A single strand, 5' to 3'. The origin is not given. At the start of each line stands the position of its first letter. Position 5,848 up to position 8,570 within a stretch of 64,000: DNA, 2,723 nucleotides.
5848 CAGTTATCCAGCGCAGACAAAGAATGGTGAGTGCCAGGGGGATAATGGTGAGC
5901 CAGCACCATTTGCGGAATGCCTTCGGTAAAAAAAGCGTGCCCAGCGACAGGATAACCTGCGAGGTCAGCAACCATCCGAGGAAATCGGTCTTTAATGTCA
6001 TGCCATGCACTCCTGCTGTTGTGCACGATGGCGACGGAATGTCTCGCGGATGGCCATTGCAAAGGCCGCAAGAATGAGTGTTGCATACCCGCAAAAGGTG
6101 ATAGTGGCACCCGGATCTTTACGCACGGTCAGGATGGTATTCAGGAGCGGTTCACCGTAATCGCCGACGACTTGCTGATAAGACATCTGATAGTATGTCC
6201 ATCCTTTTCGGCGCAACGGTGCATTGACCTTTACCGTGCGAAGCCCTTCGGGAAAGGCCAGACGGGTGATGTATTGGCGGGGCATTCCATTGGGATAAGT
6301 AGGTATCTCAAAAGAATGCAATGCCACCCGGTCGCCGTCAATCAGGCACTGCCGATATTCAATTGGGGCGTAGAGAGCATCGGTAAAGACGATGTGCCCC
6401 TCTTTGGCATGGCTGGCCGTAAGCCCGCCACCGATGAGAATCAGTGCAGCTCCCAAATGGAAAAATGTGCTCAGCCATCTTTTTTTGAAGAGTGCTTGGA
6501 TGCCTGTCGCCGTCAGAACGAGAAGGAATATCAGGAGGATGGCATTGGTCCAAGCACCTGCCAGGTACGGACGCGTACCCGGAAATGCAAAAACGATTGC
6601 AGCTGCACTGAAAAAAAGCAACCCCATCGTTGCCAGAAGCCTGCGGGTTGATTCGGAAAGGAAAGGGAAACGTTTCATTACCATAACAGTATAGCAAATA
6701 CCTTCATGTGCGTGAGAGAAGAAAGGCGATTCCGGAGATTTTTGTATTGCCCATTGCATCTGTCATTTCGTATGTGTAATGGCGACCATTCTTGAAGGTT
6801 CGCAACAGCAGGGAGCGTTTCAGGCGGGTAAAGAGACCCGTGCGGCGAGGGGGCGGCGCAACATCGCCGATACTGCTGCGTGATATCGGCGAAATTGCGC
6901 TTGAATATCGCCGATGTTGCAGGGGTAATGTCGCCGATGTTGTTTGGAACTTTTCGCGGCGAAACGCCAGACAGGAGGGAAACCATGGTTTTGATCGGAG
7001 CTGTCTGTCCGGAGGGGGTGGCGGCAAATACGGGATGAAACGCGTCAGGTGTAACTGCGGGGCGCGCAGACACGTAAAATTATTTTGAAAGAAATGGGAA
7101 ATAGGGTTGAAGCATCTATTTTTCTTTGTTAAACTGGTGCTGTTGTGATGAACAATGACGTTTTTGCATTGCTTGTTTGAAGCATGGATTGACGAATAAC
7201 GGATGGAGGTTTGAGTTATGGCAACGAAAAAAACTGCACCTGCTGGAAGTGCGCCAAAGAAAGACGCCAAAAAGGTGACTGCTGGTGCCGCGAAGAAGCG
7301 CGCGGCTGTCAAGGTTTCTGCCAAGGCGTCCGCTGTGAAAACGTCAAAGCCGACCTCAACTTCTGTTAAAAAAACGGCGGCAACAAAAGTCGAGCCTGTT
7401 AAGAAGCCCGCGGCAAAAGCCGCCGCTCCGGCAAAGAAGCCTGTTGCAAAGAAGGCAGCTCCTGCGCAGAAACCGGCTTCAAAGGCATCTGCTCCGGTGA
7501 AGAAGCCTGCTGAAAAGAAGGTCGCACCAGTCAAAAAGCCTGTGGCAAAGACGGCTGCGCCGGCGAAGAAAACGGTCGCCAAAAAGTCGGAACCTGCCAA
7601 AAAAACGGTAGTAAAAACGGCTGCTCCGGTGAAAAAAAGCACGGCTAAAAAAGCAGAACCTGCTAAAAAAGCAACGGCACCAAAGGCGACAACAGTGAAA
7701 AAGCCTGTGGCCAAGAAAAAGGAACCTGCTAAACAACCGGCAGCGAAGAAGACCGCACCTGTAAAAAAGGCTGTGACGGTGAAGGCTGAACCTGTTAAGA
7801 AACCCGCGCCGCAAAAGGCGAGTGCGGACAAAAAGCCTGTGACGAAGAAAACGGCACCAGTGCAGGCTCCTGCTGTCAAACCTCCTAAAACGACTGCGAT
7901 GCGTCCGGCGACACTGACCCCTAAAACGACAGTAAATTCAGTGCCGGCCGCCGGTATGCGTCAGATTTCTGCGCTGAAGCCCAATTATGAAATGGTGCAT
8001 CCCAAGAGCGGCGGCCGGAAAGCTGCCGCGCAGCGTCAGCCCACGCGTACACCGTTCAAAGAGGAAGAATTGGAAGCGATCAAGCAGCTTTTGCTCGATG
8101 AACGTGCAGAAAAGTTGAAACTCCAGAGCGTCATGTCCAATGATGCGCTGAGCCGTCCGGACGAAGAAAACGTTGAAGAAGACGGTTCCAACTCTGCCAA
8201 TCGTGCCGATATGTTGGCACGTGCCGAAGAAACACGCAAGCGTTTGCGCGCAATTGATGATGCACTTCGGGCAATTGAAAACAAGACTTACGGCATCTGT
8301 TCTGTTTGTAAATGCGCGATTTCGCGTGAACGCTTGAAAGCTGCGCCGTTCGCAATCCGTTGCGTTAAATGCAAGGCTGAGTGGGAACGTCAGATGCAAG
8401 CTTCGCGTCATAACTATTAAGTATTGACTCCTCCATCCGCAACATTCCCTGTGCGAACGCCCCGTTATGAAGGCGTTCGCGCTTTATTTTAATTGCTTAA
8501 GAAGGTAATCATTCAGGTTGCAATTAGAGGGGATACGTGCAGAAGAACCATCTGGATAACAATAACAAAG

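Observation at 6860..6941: Dispersed family of phased palindrome arrays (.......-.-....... every 22-23 bp): array A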

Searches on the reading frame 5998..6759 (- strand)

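Call 17: search_protein_families(library=pfam, proteins=[window:5998-6759:-])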
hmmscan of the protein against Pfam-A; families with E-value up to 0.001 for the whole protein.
window:5998-6759:- (253 aa): 2 families
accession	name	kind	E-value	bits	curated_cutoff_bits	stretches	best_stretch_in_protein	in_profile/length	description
PF05140.19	ResB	-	8.1e-11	41.8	24.6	1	94-196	151-267/486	ResB-like family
PF07695.17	7TMR-DISM_7TM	-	2e-05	25.1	29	1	29-115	86-170/205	7TM diverse intracellular signalling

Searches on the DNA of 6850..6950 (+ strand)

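Call 77: search_dna_similar(query=window:6850-6950:+, collection=plasmids, mode=distant, max_evalue=0.01, max_rows=20)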
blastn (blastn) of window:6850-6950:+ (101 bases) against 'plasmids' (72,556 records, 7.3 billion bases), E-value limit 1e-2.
No match.

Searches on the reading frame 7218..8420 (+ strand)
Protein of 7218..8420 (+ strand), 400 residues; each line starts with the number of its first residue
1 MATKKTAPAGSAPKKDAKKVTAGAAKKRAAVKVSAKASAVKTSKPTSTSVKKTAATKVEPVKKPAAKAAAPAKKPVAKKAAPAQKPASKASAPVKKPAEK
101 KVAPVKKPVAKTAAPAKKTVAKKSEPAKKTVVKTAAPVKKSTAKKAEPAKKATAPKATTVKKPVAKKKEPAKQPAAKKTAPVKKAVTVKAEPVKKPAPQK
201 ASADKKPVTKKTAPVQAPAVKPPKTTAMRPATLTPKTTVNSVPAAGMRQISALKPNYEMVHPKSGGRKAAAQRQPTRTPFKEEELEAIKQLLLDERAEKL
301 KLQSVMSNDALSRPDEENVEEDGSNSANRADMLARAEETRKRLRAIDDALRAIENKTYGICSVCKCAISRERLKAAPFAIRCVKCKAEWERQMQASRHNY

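Call 17: search_protein_families(library=pfam, proteins=[window:7218-8420:+])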
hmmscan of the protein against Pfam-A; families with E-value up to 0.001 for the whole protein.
window:7218-8420:+ (400 aa): 1 family
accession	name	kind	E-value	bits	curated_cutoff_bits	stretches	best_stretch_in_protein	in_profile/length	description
PF01258.23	zf-dskA_traR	-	7.8e-08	32.6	24.9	1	357-388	2-33/36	Prokaryotic dksA/traR C4-type zinc finger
